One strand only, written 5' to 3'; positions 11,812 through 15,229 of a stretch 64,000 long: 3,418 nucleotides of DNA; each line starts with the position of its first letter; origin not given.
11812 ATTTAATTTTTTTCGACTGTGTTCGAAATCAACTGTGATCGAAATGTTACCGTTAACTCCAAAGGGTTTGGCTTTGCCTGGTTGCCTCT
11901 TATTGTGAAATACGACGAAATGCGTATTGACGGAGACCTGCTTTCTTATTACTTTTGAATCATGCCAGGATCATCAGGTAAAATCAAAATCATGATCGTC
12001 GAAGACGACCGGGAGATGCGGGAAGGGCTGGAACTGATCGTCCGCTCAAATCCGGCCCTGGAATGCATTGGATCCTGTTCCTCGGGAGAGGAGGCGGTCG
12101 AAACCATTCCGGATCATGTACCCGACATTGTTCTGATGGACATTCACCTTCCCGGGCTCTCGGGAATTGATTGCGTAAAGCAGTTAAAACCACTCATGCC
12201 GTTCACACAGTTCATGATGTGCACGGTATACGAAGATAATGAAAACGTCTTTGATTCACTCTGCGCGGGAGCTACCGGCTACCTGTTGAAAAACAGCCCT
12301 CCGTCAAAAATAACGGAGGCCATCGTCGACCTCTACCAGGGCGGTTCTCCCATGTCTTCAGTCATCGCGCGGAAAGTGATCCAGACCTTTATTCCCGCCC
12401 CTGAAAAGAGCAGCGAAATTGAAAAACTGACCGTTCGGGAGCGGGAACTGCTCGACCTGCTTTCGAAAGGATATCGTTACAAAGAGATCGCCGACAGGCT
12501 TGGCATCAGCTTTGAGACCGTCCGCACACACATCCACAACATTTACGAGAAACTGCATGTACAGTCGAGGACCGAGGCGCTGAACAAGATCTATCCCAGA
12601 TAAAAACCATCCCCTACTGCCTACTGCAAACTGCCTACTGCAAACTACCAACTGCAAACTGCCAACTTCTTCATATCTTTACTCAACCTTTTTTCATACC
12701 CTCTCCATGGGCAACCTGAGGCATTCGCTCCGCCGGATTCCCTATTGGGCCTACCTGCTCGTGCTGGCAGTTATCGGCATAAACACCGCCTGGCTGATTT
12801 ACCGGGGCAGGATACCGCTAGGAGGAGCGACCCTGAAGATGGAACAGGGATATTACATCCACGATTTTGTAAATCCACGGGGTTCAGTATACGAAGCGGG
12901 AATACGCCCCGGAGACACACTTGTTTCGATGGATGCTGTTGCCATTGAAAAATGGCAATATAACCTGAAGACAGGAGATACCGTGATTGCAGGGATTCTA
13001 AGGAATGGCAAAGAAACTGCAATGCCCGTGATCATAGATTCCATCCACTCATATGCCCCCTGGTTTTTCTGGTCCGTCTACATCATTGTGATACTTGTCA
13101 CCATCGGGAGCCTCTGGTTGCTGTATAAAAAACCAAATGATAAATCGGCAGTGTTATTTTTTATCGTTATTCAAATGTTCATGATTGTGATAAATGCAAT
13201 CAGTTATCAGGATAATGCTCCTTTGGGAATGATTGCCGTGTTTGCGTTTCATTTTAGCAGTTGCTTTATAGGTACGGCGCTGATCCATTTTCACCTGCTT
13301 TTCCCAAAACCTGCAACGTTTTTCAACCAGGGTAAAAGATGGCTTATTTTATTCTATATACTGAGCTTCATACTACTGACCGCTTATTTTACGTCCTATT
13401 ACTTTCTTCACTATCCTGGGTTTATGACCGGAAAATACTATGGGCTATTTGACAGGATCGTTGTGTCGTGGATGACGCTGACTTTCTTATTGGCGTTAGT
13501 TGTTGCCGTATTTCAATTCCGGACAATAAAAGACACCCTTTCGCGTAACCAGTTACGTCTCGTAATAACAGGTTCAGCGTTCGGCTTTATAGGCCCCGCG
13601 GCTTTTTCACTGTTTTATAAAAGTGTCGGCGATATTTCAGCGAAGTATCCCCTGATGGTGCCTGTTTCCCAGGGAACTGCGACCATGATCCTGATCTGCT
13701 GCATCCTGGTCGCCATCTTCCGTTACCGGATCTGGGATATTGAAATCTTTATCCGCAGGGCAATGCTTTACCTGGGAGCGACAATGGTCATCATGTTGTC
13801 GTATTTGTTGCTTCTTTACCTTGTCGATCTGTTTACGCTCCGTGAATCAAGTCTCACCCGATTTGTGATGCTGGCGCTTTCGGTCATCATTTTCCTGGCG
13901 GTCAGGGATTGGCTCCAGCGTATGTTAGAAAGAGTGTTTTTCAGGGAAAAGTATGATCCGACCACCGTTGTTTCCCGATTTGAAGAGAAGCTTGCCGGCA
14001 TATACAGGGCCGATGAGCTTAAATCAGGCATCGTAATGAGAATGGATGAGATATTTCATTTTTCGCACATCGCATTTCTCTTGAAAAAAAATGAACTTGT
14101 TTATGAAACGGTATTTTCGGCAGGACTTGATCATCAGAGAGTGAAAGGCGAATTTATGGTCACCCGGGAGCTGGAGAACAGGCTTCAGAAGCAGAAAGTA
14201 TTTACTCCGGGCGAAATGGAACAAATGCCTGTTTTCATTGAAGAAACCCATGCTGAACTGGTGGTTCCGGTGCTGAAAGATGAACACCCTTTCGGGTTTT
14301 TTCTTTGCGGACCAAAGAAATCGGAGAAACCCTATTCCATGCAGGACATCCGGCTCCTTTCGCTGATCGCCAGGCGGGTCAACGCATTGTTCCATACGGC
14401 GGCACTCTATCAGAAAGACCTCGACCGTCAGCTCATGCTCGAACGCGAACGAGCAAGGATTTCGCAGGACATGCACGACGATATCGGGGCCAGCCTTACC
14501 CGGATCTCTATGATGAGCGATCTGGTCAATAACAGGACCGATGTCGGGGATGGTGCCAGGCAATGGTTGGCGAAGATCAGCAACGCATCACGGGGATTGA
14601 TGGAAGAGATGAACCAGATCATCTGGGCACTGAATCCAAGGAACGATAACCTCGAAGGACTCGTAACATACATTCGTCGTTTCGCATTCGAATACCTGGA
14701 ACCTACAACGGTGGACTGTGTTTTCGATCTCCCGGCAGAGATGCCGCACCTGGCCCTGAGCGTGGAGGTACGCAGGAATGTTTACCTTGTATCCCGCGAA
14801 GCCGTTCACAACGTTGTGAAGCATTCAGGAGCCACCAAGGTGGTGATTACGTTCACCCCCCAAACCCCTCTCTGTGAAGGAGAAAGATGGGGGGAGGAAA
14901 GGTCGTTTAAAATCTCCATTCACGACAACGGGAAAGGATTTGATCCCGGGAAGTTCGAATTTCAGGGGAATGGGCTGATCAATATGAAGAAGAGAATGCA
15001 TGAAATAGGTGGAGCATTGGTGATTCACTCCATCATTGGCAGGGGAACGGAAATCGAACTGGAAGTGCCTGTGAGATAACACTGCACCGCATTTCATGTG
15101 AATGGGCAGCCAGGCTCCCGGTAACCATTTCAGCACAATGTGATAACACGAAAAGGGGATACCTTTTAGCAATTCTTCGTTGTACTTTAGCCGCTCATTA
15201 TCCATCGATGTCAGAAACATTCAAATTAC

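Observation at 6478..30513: Eight promoter regions share one rigid skeleton with a hexamer exactly 39-40 nt upstream of a TAnnTTTG-like box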

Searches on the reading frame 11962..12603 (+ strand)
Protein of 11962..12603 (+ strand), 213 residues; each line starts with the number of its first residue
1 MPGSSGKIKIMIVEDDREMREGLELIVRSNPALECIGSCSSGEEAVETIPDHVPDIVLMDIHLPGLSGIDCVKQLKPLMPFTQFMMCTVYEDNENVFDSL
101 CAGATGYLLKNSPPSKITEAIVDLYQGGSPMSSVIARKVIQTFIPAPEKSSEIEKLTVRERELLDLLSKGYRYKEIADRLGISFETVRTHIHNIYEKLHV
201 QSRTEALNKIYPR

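Call 4: search_protein_families(library=pfam, proteins=[window:11962-12603:+])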
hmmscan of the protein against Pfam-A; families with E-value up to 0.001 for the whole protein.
window:11962-12603:+ (213 aa): 7 families
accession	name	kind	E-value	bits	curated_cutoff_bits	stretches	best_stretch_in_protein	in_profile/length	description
PF00072.30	Response_reg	-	1.7e-22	80.1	30.2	1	10-121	1-110/111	Response regulator receiver domain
PF00196.25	GerE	-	1.2e-16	60.5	23.5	1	155-207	2-54/57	Bacterial regulatory proteins, luxR family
PF08281.18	Sigma70_r4_2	-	5.6e-08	32.8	25.7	1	153-198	8-54/54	Sigma-70, region 4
PF04545.22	Sigma70_r4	-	4.2e-06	26.6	24.1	1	154-198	3-48/50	Sigma-70, region 4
PF13384.12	HTH_23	-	5.5e-05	23.3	24.6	1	162-193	9-39/50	Homeodomain-like domain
PF13518.12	HTH_28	-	0.00024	21.6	25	1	163-192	5-34/52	Helix-turn-helix domain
PF13936.12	HTH_38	-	0.00082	19.5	27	0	155-192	4-42/44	Helix-turn-helix domain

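Call 23: search_protein_families(library=ncbifam, max_evalue=0.001, proteins=[window:11962-12603:+])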
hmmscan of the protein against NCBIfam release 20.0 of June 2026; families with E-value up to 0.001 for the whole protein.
window:11962-12603:+ (213 aa): 94 families (the best 25 are shown)
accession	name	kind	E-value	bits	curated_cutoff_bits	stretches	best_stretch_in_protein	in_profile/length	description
NF052445.1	RespRegMctR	equivalog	4.3e-39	134.1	300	1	7-205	1-194/205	two-component system response regulator MctR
NF007935.0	PRK10651.1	equivalog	2.2e-37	128.4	250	1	7-206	6-206/216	two-component system response regulator NarL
NF011896.0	PRK15369.1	equivalog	1.6e-35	122.6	242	1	7-208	3-202/211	two component system response regulator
NF047785.1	respo_reg_MadR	equivalog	4e-34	117.8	300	1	8-207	1-200/209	MadR family response regulator transcription factor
NF007708.0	PRK10403.1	equivalog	7e-33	113.9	343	1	8-206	7-204/215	nitrate/nitrite response regulator protein NarP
NF007018.1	PRK09483.1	equivalog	9.1e-30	103.9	280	1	8-205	2-198/217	UvrY/SirA/GacA family response regulator transcription factor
NF007685.0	PRK10360.1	equivalog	3.8e-23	82.3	258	1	8-208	2-190/196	response regulator transcription factor UhpA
NF001965.0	PRK00742.1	subfamily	8.3e-19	68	293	1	7-113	3-110/357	chemotaxis-specific protein-glutamate methyltransferase CheB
NF041367.1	CheY_Halo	equivalog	1.6e-17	63.9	200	1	10-123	1-112/114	chemotaxis protein CheY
NF007403.0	PRK09935.1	equivalog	2.3e-17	63.3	271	1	10-207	6-201/210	fimbria biosynthesis transcriptional regulator FimZ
NF006900.1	PRK09390.1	equivalog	6.1e-16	58.6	255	1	6-205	3-192/203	response regulator FixJ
NF009206.0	PRK12555.1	subfamily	2.6e-15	56.2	342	1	8-106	1-100/340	chemotaxis-specific protein-glutamate methyltransferase CheB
NF041830.1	RR_TF_ErdR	exception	1.8e-14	54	390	1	54-206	50-201/213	response regulator transcription factor ErdR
NF007505.1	PRK10100.1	equivalog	1.8e-14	53.9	250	1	114-207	103-196/204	biofilm master transcriptional regulator CsgD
NF008677.0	PRK11697.1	equivalog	2.2e-14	53.4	246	1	8-146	2-138/238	two-component system response regulator BtsR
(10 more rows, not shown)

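Call 39: find_homologous_proteins(query=window:11962-12603:+, max_evalue=1e-40)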
Query window:11962-12603:+ (213 aa): 7498 proteins with E <= 1e-40 among 8000 candidates; the best 120 are listed.
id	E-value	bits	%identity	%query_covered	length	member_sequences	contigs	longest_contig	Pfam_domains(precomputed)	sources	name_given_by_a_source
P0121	7.2e-130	449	100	95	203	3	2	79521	PF00196.26,PF04545.23,PF08281.19,PF00072.31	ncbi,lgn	-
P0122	2.0e-113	395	83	97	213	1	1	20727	PF00196.26,PF08281.19,PF00072.31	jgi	jgi:DNA-binding NarL/FixJ family response regulator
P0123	2.6e-113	394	84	100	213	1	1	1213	PF00196.26,PF08281.19,PF00072.31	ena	-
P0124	6.6e-113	393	81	100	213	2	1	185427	PF00196.26,PF04545.23,PF08281.19,PF00072.31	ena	-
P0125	1.0e-112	393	81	100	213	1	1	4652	PF00196.26,PF08281.19,PF00072.31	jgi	jgi:DNA-binding NarL/FixJ family response regulator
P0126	6.6e-112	390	83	97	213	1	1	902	PF00196.26,PF08281.19,PF00072.31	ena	-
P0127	2.1e-111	388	83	97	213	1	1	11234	PF00196.26,PF04545.23,PF08281.19,PF00072.31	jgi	jgi:DNA-binding NarL/FixJ family response regulator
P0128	3.7e-111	387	81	100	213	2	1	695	PF00196.26,PF08281.19,PF00072.31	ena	-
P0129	1.0e-110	386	81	98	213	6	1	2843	PF00196.26,PF08281.19,PF00072.31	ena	-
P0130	1.1e-110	386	83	97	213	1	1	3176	PF00196.26,PF08281.19,PF00072.31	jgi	-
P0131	1.6e-110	385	83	97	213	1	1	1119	PF00196.26,PF08281.19,PF00072.31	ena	-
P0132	1.8e-110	385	81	100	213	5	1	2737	PF00196.26,PF08281.19,PF00072.31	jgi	jgi:DNA-binding NarL/FixJ family response regulator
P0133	2.1e-110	385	81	98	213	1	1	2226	PF00196.26,PF08281.19,PF00072.31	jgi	jgi:DNA-binding NarL/FixJ family response regulator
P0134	3.3e-110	384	82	97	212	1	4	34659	PF00196.26,PF08281.19,PF00072.31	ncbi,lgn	-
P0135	3.4e-110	384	81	97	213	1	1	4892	PF00196.26,PF08281.19,PF00072.31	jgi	-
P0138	3.8e-110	384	81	98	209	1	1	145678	PF00196.26,PF08281.19,PF00072.31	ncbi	-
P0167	2.6e-107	375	82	97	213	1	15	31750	PF00196.26,PF08281.19,PF00072.31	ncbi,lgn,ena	-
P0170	1.6e-106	372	80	97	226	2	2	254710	PF00196.26,PF08281.19,PF00072.31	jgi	-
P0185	4.6e-104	364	79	97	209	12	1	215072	PF00196.26,PF08281.19,PF00072.31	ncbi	ncbi:MAG: response regulator transcription factor [Bacteroidota bacterium]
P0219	3.8e-100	351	75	100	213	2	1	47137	PF00196.26,PF08281.19,PF00072.31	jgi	jgi:DNA-binding NarL/FixJ family response regulator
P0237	7.9e-99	347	73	100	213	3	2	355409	PF00196.26,PF08281.19,PF00072.31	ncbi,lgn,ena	-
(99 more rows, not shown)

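Call 41: find_encoding_contigs(protein=P0124, flank=8000, max_places=1)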
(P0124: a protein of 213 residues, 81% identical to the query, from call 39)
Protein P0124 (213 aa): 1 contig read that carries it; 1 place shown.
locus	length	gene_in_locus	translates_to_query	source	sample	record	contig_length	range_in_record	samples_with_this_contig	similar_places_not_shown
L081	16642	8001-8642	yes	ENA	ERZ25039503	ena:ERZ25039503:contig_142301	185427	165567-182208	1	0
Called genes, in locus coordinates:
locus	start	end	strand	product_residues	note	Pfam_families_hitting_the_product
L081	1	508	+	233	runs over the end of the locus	-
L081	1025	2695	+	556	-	PF05359:DUF748 (faint)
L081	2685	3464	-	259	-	-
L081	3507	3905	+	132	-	-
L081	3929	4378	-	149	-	-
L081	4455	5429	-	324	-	PF01266:DAO (faint), PF13450:NAD_binding_8, PF01593:Amino_oxidase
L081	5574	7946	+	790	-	PF07730:HisKA_3, PF02518:HATPase_c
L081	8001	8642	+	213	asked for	PF00072:Response_reg, PF00196:GerE, PF04545:Sigma70_r4 (faint), PF08281:Sigma70_r4_2 (weak)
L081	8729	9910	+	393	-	-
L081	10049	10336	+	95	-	-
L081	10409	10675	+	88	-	-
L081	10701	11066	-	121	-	PF18962:Por_Secre_tail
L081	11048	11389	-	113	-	-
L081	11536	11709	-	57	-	-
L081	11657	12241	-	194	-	-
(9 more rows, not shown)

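Call 42: find_encoding_contigs(protein=P0138, flank=8000, max_places=1)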
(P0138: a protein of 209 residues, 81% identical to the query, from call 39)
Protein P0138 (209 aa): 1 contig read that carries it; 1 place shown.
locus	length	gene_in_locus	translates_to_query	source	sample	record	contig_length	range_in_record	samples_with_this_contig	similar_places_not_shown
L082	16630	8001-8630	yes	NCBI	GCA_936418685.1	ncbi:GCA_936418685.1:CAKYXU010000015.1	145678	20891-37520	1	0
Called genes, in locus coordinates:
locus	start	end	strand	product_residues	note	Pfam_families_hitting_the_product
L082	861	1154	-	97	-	PF08570:DUF1761 (faint)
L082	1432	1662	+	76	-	-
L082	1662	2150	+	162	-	-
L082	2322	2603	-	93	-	-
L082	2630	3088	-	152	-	-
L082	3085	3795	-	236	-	PF01790:LGT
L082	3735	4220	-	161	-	PF01790:LGT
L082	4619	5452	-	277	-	-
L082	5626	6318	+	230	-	PF17820:PDZ_6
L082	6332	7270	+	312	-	-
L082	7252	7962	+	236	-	PF07730:HisKA_3, PF13581:HATPase_c_2 (weak), PF02518:HATPase_c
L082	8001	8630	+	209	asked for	PF00072:Response_reg, PF00196:GerE, PF08281:Sigma70_r4_2 (weak)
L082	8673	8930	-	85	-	-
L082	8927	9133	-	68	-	-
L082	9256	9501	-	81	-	-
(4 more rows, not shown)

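Call 43: find_encoding_contigs(protein=P0170, flank=8000, max_places=1)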
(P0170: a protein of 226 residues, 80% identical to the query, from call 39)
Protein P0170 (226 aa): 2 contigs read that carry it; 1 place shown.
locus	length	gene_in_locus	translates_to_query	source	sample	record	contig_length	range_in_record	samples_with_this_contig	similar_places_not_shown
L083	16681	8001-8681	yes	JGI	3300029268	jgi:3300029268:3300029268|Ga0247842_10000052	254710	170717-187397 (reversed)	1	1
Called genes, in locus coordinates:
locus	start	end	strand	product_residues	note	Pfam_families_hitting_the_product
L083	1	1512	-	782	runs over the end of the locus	PF13620:CarboxypepD_reg, PF13715:CarbopepD_reg_2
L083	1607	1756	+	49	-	-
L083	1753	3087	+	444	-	-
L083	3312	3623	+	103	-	PF14870:PSII_BNR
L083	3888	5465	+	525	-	-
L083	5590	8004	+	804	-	PF13180:PDZ_2 (weak), PF17820:PDZ_6 (weak), PF07730:HisKA_3 (weak), PF02518:HATPase_c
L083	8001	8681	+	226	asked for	PF00072:Response_reg, PF00196:GerE, PF08281:Sigma70_r4_2 (weak)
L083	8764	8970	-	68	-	-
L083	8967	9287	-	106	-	PF24839:DUF7718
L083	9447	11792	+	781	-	PF17820:PDZ_6 (weak), PF07730:HisKA_3, PF13581:HATPase_c_2 (weak), PF02518:HATPase_c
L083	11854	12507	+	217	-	PF00072:Response_reg, PF00196:GerE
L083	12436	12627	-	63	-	-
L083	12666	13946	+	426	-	PF22847:Glyco_hydro_43_rel (faint), PF18962:Por_Secre_tail (weak)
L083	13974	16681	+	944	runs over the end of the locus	PF02415:Chlam_PMP (faint), PF18962:Por_Secre_tail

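Call 44: find_encoding_contigs(protein=P0185, flank=8000, max_places=1)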
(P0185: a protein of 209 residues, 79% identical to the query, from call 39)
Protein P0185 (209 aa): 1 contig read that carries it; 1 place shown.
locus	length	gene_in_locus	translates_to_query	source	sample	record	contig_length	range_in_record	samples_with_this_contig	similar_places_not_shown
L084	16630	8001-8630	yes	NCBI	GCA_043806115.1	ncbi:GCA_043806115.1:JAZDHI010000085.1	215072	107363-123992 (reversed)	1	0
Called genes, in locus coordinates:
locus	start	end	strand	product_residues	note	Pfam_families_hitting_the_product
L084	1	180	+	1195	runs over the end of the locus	PF00082:Peptidase_S8, PF00801:PKD (faint), PF18911:PKD_4 (faint), PF18962:Por_Secre_tail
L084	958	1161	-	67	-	-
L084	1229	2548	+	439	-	PF18962:Por_Secre_tail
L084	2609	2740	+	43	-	-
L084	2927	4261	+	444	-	PF09603:Fib_succ_major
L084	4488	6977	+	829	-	PF07730:HisKA_3, PF13581:HATPase_c_2 (weak), PF02518:HATPase_c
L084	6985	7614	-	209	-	PF08843:AbiEii (weak)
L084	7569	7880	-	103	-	PF21956:DUF6922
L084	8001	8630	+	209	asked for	PF00072:Response_reg, PF08281:Sigma70_r4_2 (faint), PF00196:GerE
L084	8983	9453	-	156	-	-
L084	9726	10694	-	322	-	PF01207:Dus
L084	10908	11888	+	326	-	PF03537:Glyco_hydro_114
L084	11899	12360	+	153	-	-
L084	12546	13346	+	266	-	PF04170:NlpE, PF03724:META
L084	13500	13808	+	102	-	PF02627:CMD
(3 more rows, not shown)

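Call 46: find_encoding_contigs(protein=P0237, flank=8000, max_places=1)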
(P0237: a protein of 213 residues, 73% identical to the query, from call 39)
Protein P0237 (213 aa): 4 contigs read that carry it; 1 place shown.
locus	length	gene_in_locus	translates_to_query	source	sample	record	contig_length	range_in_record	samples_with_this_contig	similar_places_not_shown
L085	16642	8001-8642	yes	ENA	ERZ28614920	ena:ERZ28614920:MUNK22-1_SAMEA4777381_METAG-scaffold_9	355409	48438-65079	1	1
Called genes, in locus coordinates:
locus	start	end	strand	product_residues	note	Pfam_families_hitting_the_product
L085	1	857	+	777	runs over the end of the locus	PF17820:PDZ_6 (weak), PF07730:HisKA_3, PF13581:HATPase_c_2 (weak), PF02518:HATPase_c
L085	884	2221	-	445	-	PF13173:AAA_14, PF13635:DUF4143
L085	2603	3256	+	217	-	PF00072:Response_reg, PF00196:GerE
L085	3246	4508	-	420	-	PF13173:AAA_14, PF13635:DUF4143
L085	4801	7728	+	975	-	PF00082:Peptidase_S8, PF18962:Por_Secre_tail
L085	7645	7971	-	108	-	-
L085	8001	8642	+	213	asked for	PF00072:Response_reg, PF00196:GerE, PF08281:Sigma70_r4_2 (weak)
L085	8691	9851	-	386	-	PF13173:AAA_14, PF13635:DUF4143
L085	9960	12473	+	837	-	PF07730:HisKA_3 (weak), PF02518:HATPase_c, PF13581:HATPase_c_2 (weak)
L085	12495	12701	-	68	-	-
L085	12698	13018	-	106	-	PF24839:DUF7718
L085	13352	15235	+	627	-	PF18962:Por_Secre_tail (weak)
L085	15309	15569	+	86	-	PF00072:Response_reg (weak)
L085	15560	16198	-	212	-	PF08843:AbiEii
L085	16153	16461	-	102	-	PF21956:DUF6922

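Call 47: find_encoding_contigs(protein=P0219, flank=8000, max_places=1)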
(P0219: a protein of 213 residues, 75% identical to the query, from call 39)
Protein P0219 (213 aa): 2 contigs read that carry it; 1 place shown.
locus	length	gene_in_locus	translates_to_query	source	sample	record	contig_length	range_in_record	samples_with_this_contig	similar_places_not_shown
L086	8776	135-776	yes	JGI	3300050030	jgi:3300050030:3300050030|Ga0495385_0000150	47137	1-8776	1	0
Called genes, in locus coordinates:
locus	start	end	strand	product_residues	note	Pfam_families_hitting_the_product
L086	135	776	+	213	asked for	PF00072:Response_reg, PF00196:GerE, PF08281:Sigma70_r4_2 (weak)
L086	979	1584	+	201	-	-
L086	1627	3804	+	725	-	PF18962:Por_Secre_tail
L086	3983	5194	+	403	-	PF13715:CarbopepD_reg_2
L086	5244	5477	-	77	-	-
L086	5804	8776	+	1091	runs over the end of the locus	PF13927:Ig_3 (faint), PF18911:PKD_4 (faint), PF13895:Ig_2 (weak), PF13585:CHU_C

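Call 48: find_encoding_contigs(protein=P0167, flank=8000, max_places=1)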
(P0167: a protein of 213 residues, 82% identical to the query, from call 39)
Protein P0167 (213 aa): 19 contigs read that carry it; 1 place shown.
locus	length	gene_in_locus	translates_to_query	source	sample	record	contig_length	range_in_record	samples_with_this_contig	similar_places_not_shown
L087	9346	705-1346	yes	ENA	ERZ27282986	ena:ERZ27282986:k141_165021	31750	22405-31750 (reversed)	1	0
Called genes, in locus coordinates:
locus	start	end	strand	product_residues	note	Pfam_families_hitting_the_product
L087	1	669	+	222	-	?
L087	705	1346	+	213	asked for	PF00072:Response_reg, PF00196:GerE, PF08281:Sigma70_r4_2 (weak)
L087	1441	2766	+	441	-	PF13964:Beta-prop_Calicin, PF24681:Kelch_KLHDC2_KLHL20_DRC7, PF25210:Kelch_FKB95, PF24681:Kelch_KLHDC2_KLHL20_DRC7, PF13964:Beta-prop_Calicin, PF24681:Kelch_KLHDC2_KLHL20_DRC7, PF24981:Beta-prop_ATRN-LZTR1, PF18962:Por_Secre_tail, +5 more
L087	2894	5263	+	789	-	PF13180:PDZ_2 (weak), PF17820:PDZ_6 (weak), PF07730:HisKA_3, PF13581:HATPase_c_2 (weak), PF02518:HATPase_c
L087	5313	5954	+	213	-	PF00072:Response_reg, PF00196:GerE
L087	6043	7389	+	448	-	PF25210:Kelch_FKB95, PF01344:Kelch_1 (weak), PF24681:Kelch_KLHDC2_KLHL20_DRC7, PF13415:Beta-prop_FBX42, PF24681:Kelch_KLHDC2_KLHL20_DRC7, PF24981:Beta-prop_ATRN-LZTR1 (weak), PF13964:Beta-prop_Calicin, PF18962:Por_Secre_tail, +2 more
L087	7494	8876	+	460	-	PF14356:DUF4403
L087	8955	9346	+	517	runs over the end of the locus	PF00221:Lyase_aromatic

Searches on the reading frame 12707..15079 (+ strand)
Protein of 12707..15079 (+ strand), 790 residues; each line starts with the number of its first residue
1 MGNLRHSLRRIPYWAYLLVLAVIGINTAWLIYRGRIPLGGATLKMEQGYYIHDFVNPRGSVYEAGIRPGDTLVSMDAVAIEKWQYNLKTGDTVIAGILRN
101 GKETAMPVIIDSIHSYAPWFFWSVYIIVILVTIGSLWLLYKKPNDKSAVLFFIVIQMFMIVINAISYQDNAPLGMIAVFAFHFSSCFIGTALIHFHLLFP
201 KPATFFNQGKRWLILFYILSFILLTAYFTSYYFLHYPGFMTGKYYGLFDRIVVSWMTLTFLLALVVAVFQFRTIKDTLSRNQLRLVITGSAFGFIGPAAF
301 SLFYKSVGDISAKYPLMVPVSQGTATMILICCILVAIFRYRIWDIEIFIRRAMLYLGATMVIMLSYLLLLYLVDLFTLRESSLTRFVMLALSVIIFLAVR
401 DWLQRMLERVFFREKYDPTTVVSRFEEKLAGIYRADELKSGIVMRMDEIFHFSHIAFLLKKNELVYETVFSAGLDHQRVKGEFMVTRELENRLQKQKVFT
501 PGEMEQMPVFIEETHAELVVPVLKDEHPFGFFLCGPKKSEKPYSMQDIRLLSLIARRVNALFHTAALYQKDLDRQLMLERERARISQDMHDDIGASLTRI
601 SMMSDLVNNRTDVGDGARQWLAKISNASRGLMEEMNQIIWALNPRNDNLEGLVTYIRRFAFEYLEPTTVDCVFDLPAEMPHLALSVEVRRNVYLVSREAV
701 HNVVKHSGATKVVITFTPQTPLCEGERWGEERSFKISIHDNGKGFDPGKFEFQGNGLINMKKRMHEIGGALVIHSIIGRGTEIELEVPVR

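Call 4: search_protein_families(library=pfam, proteins=[window:12707-15079:+])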
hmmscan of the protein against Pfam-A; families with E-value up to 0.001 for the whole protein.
window:12707-15079:+ (790 aa): 2 families
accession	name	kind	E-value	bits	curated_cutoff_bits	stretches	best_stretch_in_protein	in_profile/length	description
PF07730.19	HisKA_3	-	6.6e-12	46.2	24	1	581-645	1-66/68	Histidine kinase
PF02518.31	HATPase_c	-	1.3e-07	32.5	26.4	1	690-789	4-109/111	Histidine kinase-, DNA gyrase B-, and HSP90-like ATPase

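Call 23: search_protein_families(library=ncbifam, max_evalue=0.001, proteins=[window:12707-15079:+])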
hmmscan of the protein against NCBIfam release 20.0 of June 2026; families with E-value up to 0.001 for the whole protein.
window:12707-15079:+ (790 aa): 8 families
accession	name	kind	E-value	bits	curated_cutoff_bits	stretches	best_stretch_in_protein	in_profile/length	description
NF052443.1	SensHisKinMctS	equivalog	4e-22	78.2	700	1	565-788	237-447/457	two-component system sensor histidine kinase MctS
NF008649.0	PRK11644.1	equivalog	5.4e-19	68.3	408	1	567-788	287-495/499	signal transduction histidine-protein kinase/phosphatase UhpB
NF047786.1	his_kin_MadS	equivalog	6.1e-14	51.9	500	1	570-788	219-434/434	MadS family sensor histidine kinase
NF008184.0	PRK10935.1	equivalog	6.4e-13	48.2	553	1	572-788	354-558/565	nitrate/nitrite two-component system sensor histidine kinase NarQ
NF007896.0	PRK10600.1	equivalog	3.4e-12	45.8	578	1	553-785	361-581/598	nitrate/nitrite two-component system sensor histidine kinase NarX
NF052531.1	Strep_LiaS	equivalog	8.2e-11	41.7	450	1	572-789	123-327/328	envelope stress sensor histidine kinase LiaS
TIGR02916.1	PEP_his_kin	equivalog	1.4e-09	37.2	300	1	249-560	121-455/679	XrtA/PEP-CTERM system histidine kinase PrsK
NF047322.1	HK_morpho_MacS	equivalog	4.5e-06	26.1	300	1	545-788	143-367/367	MacS family sensor histidine kinase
